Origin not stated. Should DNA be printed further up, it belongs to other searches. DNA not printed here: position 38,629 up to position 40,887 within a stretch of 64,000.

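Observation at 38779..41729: Orphan two-gene secretin plus fused CpaE-like/CpaF ATPase module lacking pilin, platform and peptidase genes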

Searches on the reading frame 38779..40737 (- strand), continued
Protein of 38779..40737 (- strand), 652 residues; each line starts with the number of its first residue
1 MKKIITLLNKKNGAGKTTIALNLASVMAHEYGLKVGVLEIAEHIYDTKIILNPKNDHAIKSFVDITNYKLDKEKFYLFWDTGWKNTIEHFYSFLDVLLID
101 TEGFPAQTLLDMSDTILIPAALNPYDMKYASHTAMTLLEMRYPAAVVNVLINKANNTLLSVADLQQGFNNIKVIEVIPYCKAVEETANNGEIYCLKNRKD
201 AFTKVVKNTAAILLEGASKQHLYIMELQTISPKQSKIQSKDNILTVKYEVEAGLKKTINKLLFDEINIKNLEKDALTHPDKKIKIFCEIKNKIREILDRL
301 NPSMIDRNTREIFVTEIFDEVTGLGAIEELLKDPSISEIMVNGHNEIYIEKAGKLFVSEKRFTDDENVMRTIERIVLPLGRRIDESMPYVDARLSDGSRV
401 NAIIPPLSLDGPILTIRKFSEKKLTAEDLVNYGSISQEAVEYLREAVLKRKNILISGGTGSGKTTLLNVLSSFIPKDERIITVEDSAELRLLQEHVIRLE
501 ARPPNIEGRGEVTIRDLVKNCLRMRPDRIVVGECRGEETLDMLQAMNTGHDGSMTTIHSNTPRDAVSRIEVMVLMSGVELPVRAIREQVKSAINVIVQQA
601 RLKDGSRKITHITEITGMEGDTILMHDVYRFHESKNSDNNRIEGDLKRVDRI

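Call 11: find_encoding_contigs(protein=P0029, flank=10000, max_places=2)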
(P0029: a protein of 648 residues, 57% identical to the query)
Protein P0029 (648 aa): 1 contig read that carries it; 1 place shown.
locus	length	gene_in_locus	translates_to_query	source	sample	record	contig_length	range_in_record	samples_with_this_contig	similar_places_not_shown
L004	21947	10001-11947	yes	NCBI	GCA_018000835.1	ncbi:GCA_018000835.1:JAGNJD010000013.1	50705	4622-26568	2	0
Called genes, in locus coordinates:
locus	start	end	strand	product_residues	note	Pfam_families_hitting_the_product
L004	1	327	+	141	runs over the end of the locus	PF01227:GTP_cyclohydroI (weak), PF14489:QueF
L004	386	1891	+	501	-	PF01875:Memo, PF01871:AMMECR1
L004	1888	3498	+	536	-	PF04041:Glyco_hydro_130 (faint)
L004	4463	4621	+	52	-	-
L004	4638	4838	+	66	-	PF04964:Flp_Fap (weak)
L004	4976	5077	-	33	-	-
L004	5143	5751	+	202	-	PF07811:TadE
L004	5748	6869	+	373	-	-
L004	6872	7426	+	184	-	PF07811:TadE (weak)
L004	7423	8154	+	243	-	-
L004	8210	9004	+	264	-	PF08666:SAF (weak), PF16976:RcpC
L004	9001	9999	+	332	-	PF00263:Secretin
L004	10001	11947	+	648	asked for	PF01656:CbiA, PF00437:T2SSE, PF27713:UCP018868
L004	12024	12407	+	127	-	PF09568:RE_MjaI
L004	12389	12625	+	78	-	-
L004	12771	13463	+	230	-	-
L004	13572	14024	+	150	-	-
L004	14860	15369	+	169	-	PF02620:YceD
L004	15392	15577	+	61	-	PF01783:Ribosomal_L32p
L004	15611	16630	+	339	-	PF02504:FA_synthesis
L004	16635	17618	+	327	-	PF00195:Chal_sti_synt_N (weak), PF00108:Thiolase_N (weak), PF07451:SpoVAD (weak), PF08545:ACP_syn_III, PF08541:ACP_syn_III_C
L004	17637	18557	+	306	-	PF00698:Acyl_transf_1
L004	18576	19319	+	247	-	PF00106:adh_short, PF08659:KR, PF13561:adh_short_C2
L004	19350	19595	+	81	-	PF00550:PP-binding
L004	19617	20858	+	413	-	PF00109:ketoacyl-synt, PF02801:Ketoacyl-synt_C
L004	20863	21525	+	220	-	PF22935:RM44_endonuclase (faint), PF14622:Ribonucleas_3_3, PF00636:Ribonuclease_3, PF00035:dsrm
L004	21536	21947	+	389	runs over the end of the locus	PF02771:Acyl-CoA_dh_N, PF02770:Acyl-CoA_dh_M, PF00441:Acyl-CoA_dh_1, PF08028:Acyl-CoA_dh_2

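Call 18: find_related_loci(query=A1, collection=genome_contigs, flank=10000)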
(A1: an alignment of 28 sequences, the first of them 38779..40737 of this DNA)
Query A1 (652 aa) in genome_contigs; peptide patterns used: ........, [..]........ (x = any residue, [..] = any of these).
600 stretches matched a pattern (row limit reached: there are more); 595 encode a relative of the query (tblastn E <= 1e-3); the best 80 are kept; 80 distinct loci.
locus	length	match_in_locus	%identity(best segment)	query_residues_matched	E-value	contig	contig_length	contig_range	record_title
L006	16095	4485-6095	45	108-647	2e-156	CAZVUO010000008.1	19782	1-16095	MAG TPA_asm: uncultured bacterium isolate binchicken_co22_256 genome assembly, contig: NODE_2941_length_19782_cov_766.46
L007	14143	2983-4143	58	256-646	8e-147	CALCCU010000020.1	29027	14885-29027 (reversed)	MAG TPA_asm: uncultured Gammaproteobacteria bacterium isolate ERR257714_bin.107_CONCOCT_v1.1_MAG genome assembly, contig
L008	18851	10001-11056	62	293-644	6e-146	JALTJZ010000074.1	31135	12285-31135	MAG: Chromatiales bacterium isolate S139_maxbin2_scaf2bin.148 S139_NODE_897_length_31135_cov_66.218170, whole genome sho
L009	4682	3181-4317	60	255-634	8e-149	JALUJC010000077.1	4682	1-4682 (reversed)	MAG: candidate division WOR-3 bacterium isolate S144_metabat1_scaf2bin.043 S144_NODE_16975_length_4682_cov_1.440834, who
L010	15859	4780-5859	61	288-644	3e-145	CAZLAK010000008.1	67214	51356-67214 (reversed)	MAG TPA_asm: uncultured Pelotomaculum sp. isolate binchicken_co193_71 genome assembly, contig: NODE_144_length_67214_cov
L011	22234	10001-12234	62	3-647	3e-145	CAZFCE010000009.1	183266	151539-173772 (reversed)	MAG TPA_asm: uncultured Caldilineaceae bacterium isolate binchicken_co20_290 genome assembly, contig: NODE_159_length_18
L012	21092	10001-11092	61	289-652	2e-144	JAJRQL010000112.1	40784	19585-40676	MAG: Deltaproteobacteria bacterium isolate Dive100_bin10.55 k141_307614, whole genome shotgun sequence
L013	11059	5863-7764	41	37-644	4e-143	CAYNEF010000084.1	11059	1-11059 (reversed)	MAG TPA_asm: uncultured Pseudobdellovibrionaceae bacterium isolate SRP278252_co1_294 genome assembly, contig: NODE_10677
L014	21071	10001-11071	63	289-647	5e-144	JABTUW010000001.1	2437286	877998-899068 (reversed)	MAG: Anaerolineales bacterium isolate H5_CFX7 seq001, whole genome shotgun sequence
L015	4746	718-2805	39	3-647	7e-146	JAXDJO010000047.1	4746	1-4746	MAG: Actinomycetota bacterium isolate BP_573 scaffold_6026600, whole genome shotgun sequence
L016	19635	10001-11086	61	288-647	7e-143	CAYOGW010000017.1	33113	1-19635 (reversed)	MAG TPA_asm: uncultured Anaerolineaceae bacterium isolate SRP237561_co1_29 genome assembly, contig: NODE_1906_length_331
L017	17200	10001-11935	40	1-637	3e-142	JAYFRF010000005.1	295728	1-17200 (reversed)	MAG: Clostridiaceae bacterium isolate CA_7 c_CA_000000023926, whole genome shotgun sequence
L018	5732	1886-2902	62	306-644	1e-142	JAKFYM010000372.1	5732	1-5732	MAG: Bdellovibrionales bacterium isolate ND5_Bin_65 ND5_0016777, whole genome shotgun sequence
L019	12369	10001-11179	54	252-644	1e-141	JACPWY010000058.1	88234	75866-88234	MAG: Deltaproteobacteria bacterium isolate NC_groundwater_823_Pr1_B-0.1um_55_34 Montesol18_Bp1_scaffold_1371387, whole g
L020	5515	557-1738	56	255-652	2e-142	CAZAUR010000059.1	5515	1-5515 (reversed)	MAG TPA_asm: uncultured Spirochaetaceae bacterium isolate binchicken_co46_630 genome assembly, contig: NODE_30752_length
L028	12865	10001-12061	39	3-646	2e-139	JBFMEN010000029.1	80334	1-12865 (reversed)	MAG: Candidatus Omnitrophota bacterium isolate MAG246 MAG246_29, whole genome shotgun sequence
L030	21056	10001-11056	60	293-644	2e-138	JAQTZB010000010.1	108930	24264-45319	MAG: Elusimicrobiales bacterium isolate STC_50 NODE_417_length_108930_cov_7.042876_Sandtown_C, whole genome shotgun sequ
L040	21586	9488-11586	63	3-646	9e-137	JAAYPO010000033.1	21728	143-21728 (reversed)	MAG: Clostridiaceae bacterium isolate AS22ysBPME_234 47129_AS22, whole genome shotgun sequence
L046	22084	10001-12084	60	3-645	6e-136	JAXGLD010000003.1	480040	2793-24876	MAG: Syntrophomonadaceae bacterium isolate AnMBR.bin200 bin200_3, whole genome shotgun sequence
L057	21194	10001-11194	51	254-652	3e-134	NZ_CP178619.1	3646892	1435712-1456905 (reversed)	Bdellovibrio sp. HCB288 chromosome, complete genome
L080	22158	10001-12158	59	3-647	2e-131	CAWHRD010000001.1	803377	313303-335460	MAG: uncultured Chloroflexia bacterium isolate MFD05942.bin.3.408 genome assembly, contig: contig_27600, whole genome sh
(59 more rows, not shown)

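Call 20: list_cluster_members(proteins=[P0002, P0013, P0017, P0026, P0036, P0027, P0053, P0065])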
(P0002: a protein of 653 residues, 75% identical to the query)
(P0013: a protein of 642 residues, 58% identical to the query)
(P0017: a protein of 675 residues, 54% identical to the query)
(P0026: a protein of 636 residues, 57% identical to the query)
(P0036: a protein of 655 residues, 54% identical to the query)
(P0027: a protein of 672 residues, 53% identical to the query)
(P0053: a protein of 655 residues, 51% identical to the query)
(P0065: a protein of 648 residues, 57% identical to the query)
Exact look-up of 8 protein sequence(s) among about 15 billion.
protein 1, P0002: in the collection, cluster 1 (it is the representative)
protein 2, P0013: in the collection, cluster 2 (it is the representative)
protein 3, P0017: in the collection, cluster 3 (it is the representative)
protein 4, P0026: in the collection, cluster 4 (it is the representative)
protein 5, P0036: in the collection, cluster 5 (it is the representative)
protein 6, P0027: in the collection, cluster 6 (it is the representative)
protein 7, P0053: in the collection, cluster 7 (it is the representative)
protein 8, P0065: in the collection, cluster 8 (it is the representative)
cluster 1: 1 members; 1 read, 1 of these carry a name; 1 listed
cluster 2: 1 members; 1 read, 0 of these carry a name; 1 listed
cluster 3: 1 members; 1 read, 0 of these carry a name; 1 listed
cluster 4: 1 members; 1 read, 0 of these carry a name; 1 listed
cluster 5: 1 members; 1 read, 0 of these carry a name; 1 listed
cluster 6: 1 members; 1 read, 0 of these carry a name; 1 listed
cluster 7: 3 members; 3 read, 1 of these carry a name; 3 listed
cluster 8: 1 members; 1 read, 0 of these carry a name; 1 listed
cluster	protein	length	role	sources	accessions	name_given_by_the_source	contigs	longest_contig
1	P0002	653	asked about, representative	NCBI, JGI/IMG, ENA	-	Flp pilus assembly CpaF family ATPase/cellulose biosynthesis protein BcsQ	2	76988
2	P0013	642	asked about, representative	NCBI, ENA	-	-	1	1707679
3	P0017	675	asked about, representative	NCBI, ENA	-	-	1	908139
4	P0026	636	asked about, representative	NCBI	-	-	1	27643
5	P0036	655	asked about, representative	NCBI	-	-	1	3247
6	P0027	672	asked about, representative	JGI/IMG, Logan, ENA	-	-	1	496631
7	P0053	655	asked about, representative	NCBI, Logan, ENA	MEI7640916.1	MAG: ATPase, T2SS/T4P/T4SS family [bacterium]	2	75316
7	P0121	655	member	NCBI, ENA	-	-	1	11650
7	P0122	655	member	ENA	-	-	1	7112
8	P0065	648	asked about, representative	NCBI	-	-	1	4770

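Call 21: find_encoding_contigs(protein=P0119, flank=10000, max_places=1)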
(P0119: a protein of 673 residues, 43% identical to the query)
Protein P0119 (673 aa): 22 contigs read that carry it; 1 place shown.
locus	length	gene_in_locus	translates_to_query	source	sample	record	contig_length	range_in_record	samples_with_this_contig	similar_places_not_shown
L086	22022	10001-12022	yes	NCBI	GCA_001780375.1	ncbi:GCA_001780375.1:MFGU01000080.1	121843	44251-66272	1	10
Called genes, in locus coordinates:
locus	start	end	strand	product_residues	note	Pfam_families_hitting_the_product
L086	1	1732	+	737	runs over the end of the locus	PF03648:Glyco_hydro_67N (weak), PF05089:NAGLU (faint)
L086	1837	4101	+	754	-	PF03648:Glyco_hydro_67N (weak), PF05089:NAGLU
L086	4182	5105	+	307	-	PF00528:BPD_transp_1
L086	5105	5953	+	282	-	PF00528:BPD_transp_1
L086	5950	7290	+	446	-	PF01547:SBP_bac_1, PF13416:SBP_bac_8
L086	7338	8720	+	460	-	-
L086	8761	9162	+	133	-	PF06452:CBM9_1 (weak)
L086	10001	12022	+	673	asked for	PF01656:CbiA (faint), PF00437:T2SSE, PF27713:UCP018868 (weak)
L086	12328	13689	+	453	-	PF04773:FecR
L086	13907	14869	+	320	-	PF01261:AP_endonuc_2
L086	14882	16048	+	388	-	PF01476:LysM (faint), PF01551:Peptidase_M23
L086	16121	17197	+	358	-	PF00990:GGDEF (faint)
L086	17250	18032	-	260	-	-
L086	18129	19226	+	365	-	PF00437:T2SSE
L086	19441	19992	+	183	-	PF01871:AMMECR1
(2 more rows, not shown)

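Call 22: find_encoding_contigs(protein=P0017, flank=10000, max_places=1)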
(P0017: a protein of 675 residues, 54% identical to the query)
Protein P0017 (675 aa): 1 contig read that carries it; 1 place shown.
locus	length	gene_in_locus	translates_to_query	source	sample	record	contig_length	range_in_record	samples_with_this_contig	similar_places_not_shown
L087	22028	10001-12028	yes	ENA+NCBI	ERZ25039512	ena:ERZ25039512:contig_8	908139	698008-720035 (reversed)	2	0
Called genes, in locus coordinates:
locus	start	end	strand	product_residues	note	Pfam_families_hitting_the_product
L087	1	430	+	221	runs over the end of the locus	PF07661:MORN_2 (faint)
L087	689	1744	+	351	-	PF00586:AIRS, PF02769:AIRS_C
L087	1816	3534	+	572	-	PF07715:Plug, PF00593:TonB_dep_Rec_b-barrel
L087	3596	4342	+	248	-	-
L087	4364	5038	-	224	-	-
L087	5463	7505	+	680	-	PF03477:ATP-cone, PF13597:NRDD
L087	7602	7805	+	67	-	PF13597:NRDD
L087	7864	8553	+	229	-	PF13353:Fer4_12, PF04055:Radical_SAM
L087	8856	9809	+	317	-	PF13629:T2SS-T3SS_pil_N, PF00263:Secretin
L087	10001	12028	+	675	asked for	PF01078:Mg_chelatase (faint), PF00437:T2SSE, PF27713:UCP018868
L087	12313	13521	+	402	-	PF00438:S-AdoMet_synt_N, PF02772:S-AdoMet_synt_M, PF02773:S-AdoMet_synt_C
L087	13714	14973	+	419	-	PF05221:AdoHcyase, PF02826:2-Hacid_dh_C (weak), PF00670:AdoHcyase_NAD, PF07991:KARI_N (weak)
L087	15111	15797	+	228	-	-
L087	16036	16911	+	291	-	PF02517:Rce1-like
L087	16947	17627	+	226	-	PF00072:Response_reg, PF00486:Trans_reg_C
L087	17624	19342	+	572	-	PF02743:dCache_1 (weak), PF00672:HAMP, PF00512:HisKA, PF02518:HATPase_c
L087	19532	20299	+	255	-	-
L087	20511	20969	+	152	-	PF01451:LMWPc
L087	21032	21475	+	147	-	PF01451:LMWPc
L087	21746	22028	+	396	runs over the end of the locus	-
